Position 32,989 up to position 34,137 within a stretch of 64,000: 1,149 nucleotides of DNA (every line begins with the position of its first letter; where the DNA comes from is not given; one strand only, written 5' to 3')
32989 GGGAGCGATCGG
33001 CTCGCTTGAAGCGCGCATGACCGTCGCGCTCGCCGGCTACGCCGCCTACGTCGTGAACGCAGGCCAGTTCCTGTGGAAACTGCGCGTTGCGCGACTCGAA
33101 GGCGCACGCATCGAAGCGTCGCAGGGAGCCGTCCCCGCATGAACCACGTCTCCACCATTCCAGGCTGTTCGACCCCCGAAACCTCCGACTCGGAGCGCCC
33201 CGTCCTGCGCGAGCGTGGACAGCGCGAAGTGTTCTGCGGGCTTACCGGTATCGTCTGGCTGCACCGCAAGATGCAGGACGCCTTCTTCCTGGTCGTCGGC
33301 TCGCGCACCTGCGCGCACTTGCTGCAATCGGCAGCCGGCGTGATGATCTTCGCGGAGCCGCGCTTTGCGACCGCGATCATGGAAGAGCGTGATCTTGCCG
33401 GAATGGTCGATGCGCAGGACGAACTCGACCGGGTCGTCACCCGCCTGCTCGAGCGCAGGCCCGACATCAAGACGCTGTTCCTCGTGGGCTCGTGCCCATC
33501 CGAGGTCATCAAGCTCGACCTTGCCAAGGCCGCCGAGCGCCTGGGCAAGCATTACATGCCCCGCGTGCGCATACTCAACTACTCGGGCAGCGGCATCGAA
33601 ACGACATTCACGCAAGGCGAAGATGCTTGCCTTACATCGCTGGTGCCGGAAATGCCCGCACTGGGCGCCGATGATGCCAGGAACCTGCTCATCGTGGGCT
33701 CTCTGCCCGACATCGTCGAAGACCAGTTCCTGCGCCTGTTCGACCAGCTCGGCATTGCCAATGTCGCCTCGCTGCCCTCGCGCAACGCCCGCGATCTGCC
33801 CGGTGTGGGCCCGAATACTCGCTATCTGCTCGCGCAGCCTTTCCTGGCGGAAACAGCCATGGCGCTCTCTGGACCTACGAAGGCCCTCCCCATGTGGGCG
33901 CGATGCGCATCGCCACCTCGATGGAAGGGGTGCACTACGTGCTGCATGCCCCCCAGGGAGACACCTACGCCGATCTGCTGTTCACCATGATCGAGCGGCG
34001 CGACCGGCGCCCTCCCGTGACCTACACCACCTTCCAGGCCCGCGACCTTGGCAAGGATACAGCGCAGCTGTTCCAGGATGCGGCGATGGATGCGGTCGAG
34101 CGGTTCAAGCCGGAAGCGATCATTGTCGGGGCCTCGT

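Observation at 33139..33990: Dark protochlorophyllide reductase broken by a bchN-bchB deletion in an otherwise intact PGC: possible dependence on a light-driven POR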

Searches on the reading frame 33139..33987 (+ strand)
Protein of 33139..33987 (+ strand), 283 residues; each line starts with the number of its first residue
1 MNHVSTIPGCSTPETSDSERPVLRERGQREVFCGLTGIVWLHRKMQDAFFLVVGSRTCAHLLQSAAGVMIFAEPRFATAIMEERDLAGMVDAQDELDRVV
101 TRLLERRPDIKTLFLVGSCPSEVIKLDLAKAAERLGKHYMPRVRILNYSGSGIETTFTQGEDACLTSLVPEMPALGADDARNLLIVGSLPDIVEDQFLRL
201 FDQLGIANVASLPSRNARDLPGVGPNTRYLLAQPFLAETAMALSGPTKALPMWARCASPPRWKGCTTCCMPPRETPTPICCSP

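Call 8: search_protein_families(library=pfam, proteins=[window:33139-33867:+])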
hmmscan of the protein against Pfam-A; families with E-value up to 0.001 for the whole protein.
window:33139-33867:+ (243 aa): 1 family
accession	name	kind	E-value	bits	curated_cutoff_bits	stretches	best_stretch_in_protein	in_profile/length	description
PF00148.24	Oxidored_nitro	-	2.6e-14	53.3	28.6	1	33-240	1-209/399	Nitrogenase component 1 type Oxidoreductase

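Call 17: search_protein_families(library=ncbifam, max_evalue=1e-15, proteins=[window:33139-33867:+])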
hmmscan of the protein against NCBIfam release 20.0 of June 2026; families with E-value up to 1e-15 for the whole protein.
window:33139-33867:+ (243 aa): 2 families
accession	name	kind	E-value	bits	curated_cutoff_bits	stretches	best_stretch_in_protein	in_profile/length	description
NF002768.0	PRK02842.1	equivalog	1.7e-104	350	324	1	18-243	6-227/423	ferredoxin:protochlorophyllide reductase (ATP-dependent) subunit N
TIGR01279.1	DPOR_bchN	equivalog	1.7e-84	284.1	419.95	1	24-243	1-216/407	ferredoxin:protochlorophyllide reductase (ATP-dependent) subunit N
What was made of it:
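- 33139..33867 (+): bchN 5' remnant: 243 codons, corresponding to residues 16-235 of the 428-residue solved chain 8vqh_A. It keeps the three Cys cluster ligands. NF002768 positions 6-227/423, E 1.7e-104 (call 17).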

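Call 25: find_homologous_proteins(query=window:33139-33987:+, max_evalue=1e-40)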
Query window:33139-33987:+ (283 aa): 8000 proteins with E <= 1e-40 among 8000 candidates; the best 120 are listed.
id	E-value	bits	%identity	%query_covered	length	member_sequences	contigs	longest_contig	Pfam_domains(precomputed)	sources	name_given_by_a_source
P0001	3.0e-189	645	100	100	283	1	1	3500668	PF00148.25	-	-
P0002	1.5e-146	505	93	86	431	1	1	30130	PF00148.25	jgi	jgi:light-independent protochlorophyllide reductase subunit N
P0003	1.2e-143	496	92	87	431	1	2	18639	PF00148.25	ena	-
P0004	1.7e-142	492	91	86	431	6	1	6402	PF00148.25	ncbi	ncbi:MAG: ferredoxin:protochlorophyllide reductase (ATP-dependent) subunit N [Pseudomonadota bacteri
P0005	5.1e-142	491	91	86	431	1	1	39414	PF00148.25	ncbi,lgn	-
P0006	5.7e-142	490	91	87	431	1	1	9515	PF00148.25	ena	-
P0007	3.9e-140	484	90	86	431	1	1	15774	PF00148.25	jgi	-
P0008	1.5e-139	482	90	86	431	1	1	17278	PF00148.25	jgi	-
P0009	1.9e-139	482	90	86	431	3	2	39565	PF00148.25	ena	-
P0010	3.1e-139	481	89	86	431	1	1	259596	PF00148.25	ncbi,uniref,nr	ncbi:MAG: ferredoxin:protochlorophyllide reductase (ATP-dependent) subunit N [Erythrobacter sp.]|uni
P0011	1.7e-138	479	89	86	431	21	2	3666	PF00148.25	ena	-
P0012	8.5e-138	477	89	86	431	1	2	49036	PF00148.25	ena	-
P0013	8.7e-137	473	88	86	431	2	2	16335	PF00148.25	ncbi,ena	ncbi:MAG: ferredoxin:protochlorophyllide reductase (ATP-dependent) subunit N [Pseudomonadota bacteri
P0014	2.4e-136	472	85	86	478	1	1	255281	PF00148.25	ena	-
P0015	3.9e-136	471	88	86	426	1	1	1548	PF00148.25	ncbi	ncbi:MAG: ferredoxin:protochlorophyllide reductase (ATP-dependent) subunit N, partial [Pseudomonadot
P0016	2.9e-135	468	87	86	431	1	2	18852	PF00148.25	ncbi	ncbi:MAG: ferredoxin:protochlorophyllide reductase (ATP-dependent) subunit N [Pseudomonadota bacteri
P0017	2.9e-135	468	87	86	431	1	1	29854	PF00148.25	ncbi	ncbi:MAG: ferredoxin:protochlorophyllide reductase (ATP-dependent) subunit N [Pseudomonadota bacteri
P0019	2.1e-134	466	93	81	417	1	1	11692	PF00148.25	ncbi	ncbi:MAG: ferredoxin:protochlorophyllide reductase (ATP-dependent) subunit N [Pseudomonadota bacteri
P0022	8.2e-133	460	87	86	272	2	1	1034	PF00148.25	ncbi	ncbi:MAG: ferredoxin:protochlorophyllide reductase (ATP-dependent) subunit N, partial [Pseudomonadot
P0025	8.5e-132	457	86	87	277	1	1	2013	PF00148.25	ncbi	ncbi:MAG: ferredoxin:protochlorophyllide reductase (ATP-dependent) subunit N, partial [Pseudomonadot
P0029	2.6e-131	455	86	87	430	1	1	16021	PF00148.25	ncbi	ncbi:MAG: ferredoxin:protochlorophyllide reductase (ATP-dependent) subunit N [Pseudomonadota bacteri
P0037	4.8e-130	451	85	87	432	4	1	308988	PF00148.25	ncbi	ncbi:MAG: ferredoxin:protochlorophyllide reductase (ATP-dependent) subunit N [Pseudomonadota bacteri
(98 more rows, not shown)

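Call 26: find_encoding_contigs(protein=P0001, flank=10000, max_places=6)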
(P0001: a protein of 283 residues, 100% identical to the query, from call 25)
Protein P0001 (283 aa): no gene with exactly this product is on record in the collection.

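Call 36: find_encoding_contigs(protein=P0002, flank=10000, max_places=3)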
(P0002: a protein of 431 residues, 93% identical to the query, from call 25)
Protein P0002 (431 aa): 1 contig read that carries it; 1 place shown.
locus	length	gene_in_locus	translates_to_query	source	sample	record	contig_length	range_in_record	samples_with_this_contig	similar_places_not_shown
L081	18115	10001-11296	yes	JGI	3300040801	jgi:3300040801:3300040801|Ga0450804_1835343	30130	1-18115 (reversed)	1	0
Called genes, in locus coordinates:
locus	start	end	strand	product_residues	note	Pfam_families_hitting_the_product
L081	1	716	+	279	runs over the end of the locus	PF00124:Photo_RC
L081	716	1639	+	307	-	PF00124:Photo_RC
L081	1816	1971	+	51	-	-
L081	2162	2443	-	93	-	-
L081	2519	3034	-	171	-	PF03073:TspO_MBR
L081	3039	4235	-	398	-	PF01266:DAO (weak), PF01494:FAD_binding_3, PF05834:Lycopene_cycl, PF07992:Pyr_redox_2 (weak), PF12831:FAD_oxidored (weak), PF13450:NAD_binding_8 (faint)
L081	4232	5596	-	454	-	PF07690:MFS_1, PF03209:PUCC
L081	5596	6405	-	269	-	PF01040:UbiA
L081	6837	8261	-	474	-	PF24820:Diguanyl_cycl_sensor (faint), PF08448:PAS_4 (faint), PF00989:PAS (faint), PF13188:PAS_8 (weak), PF02954:HTH_8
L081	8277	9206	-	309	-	PF02607:B12-binding_2 (weak), PF02310:B12-binding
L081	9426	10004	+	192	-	PF07284:BCHF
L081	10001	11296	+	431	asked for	PF00148:Oxidored_nitro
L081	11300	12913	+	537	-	PF00148:Oxidored_nitro, PF08369:PCP_red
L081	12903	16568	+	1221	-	PF11965:DUF3479, PF02514:CobN-Mg_chel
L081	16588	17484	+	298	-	PF00142:Fer4_NifH, PF01656:CbiA, PF02374:ArsA_ATPase, PF13614:AAA_31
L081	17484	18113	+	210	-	?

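Call 37: find_encoding_contigs(protein=P0005, flank=10000, max_places=3)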
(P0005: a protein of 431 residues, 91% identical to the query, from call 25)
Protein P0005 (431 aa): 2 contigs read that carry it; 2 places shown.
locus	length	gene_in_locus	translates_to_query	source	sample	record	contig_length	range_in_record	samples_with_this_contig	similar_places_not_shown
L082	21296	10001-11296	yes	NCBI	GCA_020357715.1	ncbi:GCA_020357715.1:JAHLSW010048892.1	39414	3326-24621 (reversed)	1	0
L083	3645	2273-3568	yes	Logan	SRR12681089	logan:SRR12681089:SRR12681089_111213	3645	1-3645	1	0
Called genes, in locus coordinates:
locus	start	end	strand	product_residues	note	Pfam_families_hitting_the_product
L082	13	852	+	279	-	PF00124:Photo_RC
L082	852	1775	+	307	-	PF00124:Photo_RC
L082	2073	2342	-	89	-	-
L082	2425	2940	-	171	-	PF03073:TspO_MBR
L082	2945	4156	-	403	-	PF01266:DAO (weak), PF01494:FAD_binding_3 (faint), PF05834:Lycopene_cycl, PF07992:Pyr_redox_2 (weak), PF12831:FAD_oxidored (faint), PF13450:NAD_binding_8 (faint)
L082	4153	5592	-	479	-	PF03209:PUCC, PF07690:MFS_1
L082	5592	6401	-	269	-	PF01040:UbiA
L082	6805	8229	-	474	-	PF24820:Diguanyl_cycl_sensor (faint), PF08448:PAS_4 (faint), PF00989:PAS (faint), PF13188:PAS_8 (weak), PF02954:HTH_8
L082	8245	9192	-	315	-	PF02310:B12-binding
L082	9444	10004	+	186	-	PF07284:BCHF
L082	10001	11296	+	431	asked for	PF00148:Oxidored_nitro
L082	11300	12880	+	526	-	PF00148:Oxidored_nitro, PF08369:PCP_red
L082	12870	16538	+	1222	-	PF11965:DUF3479, PF02514:CobN-Mg_chel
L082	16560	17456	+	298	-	PF00142:Fer4_NifH, PF01656:CbiA, PF02374:ArsA_ATPase, PF13614:AAA_31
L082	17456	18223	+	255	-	PF05175:MTS (weak), PF13489:Methyltransf_23, PF06325:PrmA (weak), PF13649:Methyltransf_25, PF13847:Methyltransf_31, PF08241:Methyltransf_11, PF08242:Methyltransf_12, PF07109:Mg-por_mtran_C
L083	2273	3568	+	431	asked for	PF00148:Oxidored_nitro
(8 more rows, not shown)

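Call 48: search_solved_structures(query=window:33139-33867:+, show_alignments=1, max_evalue=1e-10)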
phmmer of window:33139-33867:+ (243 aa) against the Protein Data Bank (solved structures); distinct sequences matched with E-value up to 1e-10: 6.
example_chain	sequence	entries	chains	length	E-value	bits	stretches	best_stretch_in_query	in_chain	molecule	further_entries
8vqh_A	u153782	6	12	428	3e-103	347.8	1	20-242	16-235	Light-independent protochlorophyllide reductase subunit N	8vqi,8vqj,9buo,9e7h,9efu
3aer_A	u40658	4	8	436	8.9e-98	329.9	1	12-243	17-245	Light-independent protochlorophyllide reductase subunit N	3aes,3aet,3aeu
3aeq_A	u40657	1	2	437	9.7e-98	329.8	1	12-243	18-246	Light-independent protochlorophyllide reductase subunit N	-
3aek_A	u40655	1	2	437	9.8e-98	329.8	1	12-243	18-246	Light-independent protochlorophyllide reductase subunit N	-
2ynm_C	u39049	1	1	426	3.1e-93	315.1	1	19-241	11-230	LIGHT-INDEPENDENT PROTOCHLOROPHYLLIDE REDUCTASE SUBUNIT N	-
2xdq_A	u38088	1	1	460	2.5e-33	119.1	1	25-175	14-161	LIGHT-INDEPENDENT PROTOCHLOROPHYLLIDE REDUCTASE SUBUNIT N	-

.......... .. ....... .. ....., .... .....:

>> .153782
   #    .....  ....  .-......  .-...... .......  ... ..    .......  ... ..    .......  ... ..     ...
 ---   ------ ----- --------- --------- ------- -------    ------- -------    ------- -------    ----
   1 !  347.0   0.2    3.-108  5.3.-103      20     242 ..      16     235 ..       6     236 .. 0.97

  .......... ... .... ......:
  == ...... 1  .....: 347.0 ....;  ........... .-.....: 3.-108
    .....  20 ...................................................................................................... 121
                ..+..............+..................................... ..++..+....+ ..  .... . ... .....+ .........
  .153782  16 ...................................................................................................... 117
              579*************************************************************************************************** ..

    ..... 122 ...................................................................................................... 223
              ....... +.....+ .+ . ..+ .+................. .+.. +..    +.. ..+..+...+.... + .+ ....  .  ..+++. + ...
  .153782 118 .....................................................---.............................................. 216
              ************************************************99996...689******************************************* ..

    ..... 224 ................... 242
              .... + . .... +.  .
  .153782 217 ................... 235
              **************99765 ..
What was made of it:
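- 33139..33867 (+): PDB 8vqh_A residues 16-235 of 428 (call 48).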

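Call 53: list_cluster_members(proteins=[P0004, P0013, P0015, P0016, P0017, P0019, P0022, P0025, P0029, P0037])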
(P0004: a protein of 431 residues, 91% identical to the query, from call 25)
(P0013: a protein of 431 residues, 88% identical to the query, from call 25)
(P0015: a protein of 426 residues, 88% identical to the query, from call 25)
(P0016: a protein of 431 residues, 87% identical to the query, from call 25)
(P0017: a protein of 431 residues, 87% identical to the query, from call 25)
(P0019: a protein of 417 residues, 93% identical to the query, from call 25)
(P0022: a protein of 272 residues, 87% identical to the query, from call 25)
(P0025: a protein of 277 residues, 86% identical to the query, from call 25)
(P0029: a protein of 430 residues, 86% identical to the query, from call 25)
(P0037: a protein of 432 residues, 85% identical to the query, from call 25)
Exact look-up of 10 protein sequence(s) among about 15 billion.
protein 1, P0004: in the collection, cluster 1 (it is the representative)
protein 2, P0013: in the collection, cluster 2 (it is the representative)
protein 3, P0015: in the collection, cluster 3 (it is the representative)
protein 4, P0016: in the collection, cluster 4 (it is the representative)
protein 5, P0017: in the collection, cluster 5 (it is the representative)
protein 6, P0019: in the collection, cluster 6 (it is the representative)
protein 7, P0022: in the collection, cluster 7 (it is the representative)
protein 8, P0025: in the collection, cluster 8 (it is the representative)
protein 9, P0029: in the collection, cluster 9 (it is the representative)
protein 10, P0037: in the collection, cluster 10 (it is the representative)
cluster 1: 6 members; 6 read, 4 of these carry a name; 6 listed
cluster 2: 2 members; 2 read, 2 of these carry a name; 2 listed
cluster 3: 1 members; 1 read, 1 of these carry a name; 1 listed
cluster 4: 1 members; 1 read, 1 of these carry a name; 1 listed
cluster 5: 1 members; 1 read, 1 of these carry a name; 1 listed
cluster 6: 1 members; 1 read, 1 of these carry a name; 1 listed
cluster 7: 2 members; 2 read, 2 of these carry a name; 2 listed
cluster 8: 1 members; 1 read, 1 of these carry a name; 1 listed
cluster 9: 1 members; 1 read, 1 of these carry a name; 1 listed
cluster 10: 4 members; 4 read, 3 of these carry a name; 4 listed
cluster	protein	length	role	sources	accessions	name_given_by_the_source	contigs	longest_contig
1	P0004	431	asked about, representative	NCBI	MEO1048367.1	MAG: ferredoxin:protochlorophyllide reductase (ATP-dependent) subunit N [Pseudomonadota ...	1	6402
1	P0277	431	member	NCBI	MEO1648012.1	MAG: ferredoxin:protochlorophyllide reductase (ATP-dependent) subunit N [Pseudomonadota ...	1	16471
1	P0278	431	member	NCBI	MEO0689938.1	MAG: ferredoxin:protochlorophyllide reductase (ATP-dependent) subunit N [Pseudomonadota ...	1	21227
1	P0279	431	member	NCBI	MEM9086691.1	MAG: ferredoxin:protochlorophyllide reductase (ATP-dependent) subunit N [Pseudomonadota ...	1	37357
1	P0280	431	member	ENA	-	-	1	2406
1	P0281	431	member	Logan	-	-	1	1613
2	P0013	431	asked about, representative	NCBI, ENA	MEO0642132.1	MAG: ferredoxin:protochlorophyllide reductase (ATP-dependent) subunit N [Pseudomonadota ...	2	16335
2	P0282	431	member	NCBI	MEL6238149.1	MAG: ferredoxin:protochlorophyllide reductase (ATP-dependent) subunit N [Pseudomonadota ...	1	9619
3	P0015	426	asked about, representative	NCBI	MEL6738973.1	MAG: ferredoxin:protochlorophyllide reductase (ATP-dependent) subunit N, partial ...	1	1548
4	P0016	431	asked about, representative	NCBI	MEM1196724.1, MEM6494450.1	MAG: ferredoxin:protochlorophyllide reductase (ATP-dependent) subunit N [Pseudomonadota ...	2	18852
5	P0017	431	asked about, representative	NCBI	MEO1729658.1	MAG: ferredoxin:protochlorophyllide reductase (ATP-dependent) subunit N [Pseudomonadota ...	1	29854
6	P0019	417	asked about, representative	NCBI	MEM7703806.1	MAG: ferredoxin:protochlorophyllide reductase (ATP-dependent) subunit N [Pseudomonadota ...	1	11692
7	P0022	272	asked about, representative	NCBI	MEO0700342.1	MAG: ferredoxin:protochlorophyllide reductase (ATP-dependent) subunit N, partial ...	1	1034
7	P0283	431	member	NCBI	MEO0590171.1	MAG: ferredoxin:protochlorophyllide reductase (ATP-dependent) subunit N [Pseudomonadota ...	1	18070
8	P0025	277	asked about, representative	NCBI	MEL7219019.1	MAG: ferredoxin:protochlorophyllide reductase (ATP-dependent) subunit N, partial ...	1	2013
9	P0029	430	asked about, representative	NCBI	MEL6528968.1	MAG: ferredoxin:protochlorophyllide reductase (ATP-dependent) subunit N [Pseudomonadota ...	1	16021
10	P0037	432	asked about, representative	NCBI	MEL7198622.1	MAG: ferredoxin:protochlorophyllide reductase (ATP-dependent) subunit N [Pseudomonadota ...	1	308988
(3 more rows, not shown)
